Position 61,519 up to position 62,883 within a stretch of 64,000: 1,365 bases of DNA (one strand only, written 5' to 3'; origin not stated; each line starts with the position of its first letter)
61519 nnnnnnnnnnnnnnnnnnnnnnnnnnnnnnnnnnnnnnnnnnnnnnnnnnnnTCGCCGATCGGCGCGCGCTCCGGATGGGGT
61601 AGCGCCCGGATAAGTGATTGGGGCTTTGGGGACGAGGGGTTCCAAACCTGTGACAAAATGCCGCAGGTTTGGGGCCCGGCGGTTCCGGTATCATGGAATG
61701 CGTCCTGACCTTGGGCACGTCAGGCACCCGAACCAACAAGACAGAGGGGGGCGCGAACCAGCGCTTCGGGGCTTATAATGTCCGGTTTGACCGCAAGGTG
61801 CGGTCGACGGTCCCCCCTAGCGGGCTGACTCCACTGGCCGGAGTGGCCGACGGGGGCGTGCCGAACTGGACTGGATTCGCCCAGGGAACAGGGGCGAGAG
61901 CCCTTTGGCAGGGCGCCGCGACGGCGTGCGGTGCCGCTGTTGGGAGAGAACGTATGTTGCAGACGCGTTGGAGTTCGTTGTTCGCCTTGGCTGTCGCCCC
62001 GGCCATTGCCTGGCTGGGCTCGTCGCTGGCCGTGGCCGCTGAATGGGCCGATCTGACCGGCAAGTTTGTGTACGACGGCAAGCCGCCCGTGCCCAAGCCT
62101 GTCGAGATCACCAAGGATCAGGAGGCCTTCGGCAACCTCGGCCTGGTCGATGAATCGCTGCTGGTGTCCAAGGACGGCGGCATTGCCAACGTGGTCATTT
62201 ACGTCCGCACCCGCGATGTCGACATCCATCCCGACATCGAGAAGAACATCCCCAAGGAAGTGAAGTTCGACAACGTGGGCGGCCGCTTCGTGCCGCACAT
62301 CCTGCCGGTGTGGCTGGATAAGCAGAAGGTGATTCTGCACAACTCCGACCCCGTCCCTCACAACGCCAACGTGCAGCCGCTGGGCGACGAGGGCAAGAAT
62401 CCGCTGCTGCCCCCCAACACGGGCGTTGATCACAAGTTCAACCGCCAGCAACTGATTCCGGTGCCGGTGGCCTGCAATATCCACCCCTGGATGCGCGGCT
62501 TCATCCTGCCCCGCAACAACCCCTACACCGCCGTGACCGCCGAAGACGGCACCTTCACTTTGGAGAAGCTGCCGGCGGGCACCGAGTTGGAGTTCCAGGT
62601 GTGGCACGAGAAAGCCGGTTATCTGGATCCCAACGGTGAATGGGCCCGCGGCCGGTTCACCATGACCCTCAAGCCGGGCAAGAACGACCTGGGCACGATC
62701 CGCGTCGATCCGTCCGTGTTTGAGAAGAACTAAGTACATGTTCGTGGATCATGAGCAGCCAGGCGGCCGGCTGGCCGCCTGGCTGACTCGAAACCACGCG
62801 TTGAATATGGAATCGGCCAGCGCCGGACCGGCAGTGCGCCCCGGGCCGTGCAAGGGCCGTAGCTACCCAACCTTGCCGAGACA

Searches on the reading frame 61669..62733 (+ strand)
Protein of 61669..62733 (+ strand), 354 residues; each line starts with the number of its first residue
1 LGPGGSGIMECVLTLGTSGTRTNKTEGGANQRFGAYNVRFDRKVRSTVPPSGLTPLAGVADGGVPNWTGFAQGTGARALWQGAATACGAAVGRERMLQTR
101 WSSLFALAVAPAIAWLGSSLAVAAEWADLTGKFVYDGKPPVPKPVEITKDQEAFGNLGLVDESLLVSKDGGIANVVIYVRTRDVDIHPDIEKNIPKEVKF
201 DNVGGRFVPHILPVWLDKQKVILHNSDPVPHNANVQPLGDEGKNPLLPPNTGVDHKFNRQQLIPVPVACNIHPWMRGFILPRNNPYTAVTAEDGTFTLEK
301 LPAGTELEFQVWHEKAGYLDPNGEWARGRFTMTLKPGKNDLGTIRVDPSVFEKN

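Call 18: search_protein_families(library=pfam, proteins=[window:61669-62733:+], max_evalue=0.001)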
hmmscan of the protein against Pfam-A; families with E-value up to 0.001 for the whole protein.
window:61669-62733:+ (354 aa): 0 families

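Call 49: search_protein_families(library=pfam, proteins=[window:61669-62733:+], max_evalue=5)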
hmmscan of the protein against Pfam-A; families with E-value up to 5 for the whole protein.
window:61669-62733:+ (354 aa): 1 family
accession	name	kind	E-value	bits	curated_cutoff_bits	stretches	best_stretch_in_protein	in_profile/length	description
PF13620.12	CarboxypepD_reg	-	0.06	14.1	32.3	1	284-305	28-49/82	Carboxypeptidase regulatory-like domain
